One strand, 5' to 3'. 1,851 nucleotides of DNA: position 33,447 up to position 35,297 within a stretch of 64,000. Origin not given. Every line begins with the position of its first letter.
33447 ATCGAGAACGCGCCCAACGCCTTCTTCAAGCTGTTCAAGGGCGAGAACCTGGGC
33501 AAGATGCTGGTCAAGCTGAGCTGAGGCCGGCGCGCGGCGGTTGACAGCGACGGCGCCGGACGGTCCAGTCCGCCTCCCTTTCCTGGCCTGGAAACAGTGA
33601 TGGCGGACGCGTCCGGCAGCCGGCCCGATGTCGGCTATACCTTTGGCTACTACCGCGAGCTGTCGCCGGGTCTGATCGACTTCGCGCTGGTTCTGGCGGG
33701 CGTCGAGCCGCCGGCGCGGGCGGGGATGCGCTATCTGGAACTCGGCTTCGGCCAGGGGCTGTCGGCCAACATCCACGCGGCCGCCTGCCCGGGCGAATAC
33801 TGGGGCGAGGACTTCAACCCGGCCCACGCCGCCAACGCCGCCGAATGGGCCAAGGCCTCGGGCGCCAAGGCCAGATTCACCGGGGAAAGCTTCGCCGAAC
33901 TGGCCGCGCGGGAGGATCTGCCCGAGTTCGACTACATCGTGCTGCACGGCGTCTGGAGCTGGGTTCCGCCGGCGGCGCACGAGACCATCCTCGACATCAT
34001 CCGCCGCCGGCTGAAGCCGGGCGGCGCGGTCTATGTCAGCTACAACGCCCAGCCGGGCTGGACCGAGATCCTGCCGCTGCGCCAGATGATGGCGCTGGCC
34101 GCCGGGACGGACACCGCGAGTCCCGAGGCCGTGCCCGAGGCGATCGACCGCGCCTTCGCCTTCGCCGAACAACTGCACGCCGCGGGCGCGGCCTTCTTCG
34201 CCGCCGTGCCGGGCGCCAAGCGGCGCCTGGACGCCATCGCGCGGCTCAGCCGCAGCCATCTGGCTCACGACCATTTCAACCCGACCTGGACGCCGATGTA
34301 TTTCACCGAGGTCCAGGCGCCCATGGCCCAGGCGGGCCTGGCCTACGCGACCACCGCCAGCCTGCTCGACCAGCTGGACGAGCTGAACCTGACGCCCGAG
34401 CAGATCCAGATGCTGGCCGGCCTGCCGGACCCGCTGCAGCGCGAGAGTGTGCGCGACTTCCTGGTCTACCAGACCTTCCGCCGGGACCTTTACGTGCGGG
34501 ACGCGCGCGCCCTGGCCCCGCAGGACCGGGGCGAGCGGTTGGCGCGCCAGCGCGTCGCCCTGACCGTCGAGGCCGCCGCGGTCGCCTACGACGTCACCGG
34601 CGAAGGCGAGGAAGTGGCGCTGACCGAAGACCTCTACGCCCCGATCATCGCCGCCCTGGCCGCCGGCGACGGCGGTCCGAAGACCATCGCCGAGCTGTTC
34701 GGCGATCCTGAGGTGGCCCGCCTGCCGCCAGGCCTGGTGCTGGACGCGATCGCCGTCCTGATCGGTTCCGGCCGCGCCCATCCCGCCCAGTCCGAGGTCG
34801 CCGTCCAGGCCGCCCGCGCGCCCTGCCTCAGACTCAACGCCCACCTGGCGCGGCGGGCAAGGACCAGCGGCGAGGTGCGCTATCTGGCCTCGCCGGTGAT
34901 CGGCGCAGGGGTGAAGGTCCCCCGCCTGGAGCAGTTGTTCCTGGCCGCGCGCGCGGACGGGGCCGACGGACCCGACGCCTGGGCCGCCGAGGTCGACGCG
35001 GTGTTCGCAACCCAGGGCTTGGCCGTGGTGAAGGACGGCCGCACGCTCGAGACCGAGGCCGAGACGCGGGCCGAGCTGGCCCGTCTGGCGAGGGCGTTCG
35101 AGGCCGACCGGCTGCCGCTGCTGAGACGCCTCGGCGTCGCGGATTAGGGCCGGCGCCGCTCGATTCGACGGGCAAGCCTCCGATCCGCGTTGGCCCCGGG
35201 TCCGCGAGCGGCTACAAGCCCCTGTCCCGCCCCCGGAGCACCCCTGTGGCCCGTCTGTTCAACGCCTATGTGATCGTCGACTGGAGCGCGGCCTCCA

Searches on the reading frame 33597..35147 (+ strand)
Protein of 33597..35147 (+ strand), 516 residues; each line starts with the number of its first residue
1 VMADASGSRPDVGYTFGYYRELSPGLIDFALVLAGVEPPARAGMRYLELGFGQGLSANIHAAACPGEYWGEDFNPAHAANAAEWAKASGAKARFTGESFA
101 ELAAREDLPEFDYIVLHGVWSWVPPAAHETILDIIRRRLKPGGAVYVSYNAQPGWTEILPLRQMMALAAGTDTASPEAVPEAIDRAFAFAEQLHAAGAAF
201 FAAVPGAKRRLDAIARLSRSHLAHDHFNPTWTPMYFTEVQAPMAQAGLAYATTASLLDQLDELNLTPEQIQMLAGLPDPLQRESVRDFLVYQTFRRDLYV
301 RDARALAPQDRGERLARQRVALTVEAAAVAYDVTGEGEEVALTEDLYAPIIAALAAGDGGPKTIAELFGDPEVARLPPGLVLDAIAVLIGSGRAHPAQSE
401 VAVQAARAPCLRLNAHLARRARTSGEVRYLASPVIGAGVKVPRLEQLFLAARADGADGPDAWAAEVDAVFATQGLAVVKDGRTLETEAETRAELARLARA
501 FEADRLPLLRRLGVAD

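Call 46: search_protein_families(library=pfam, proteins=[window:33597-35147:+], max_evalue=0.0001)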
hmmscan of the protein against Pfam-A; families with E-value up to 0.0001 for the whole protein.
window:33597-35147:+ (516 aa): 6 families
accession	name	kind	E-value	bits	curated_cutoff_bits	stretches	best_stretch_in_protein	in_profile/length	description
PF10119.14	MethyTransf_Reg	-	5e-27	94.9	25.5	1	219-301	2-84/84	Predicted methyltransferase regulatory domain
PF13649.12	Methyltransf_25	-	2e-10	41.7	27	1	47-143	2-97/97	Methyltransferase domain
PF08241.18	Methyltransf_11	-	1.8e-08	35.4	21.2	1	47-146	1-94/95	Methyltransferase domain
PF08242.18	Methyltransf_12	-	2.7e-08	34.9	30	1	47-144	1-97/98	Methyltransferase domain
PF13489.12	Methyltransf_23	-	5.7e-08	33.1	27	1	38-160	18-124/164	Methyltransferase domain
PF13847.12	Methyltransf_31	-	4.1e-05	23.7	27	1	42-150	3-112/145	Methyltransferase domain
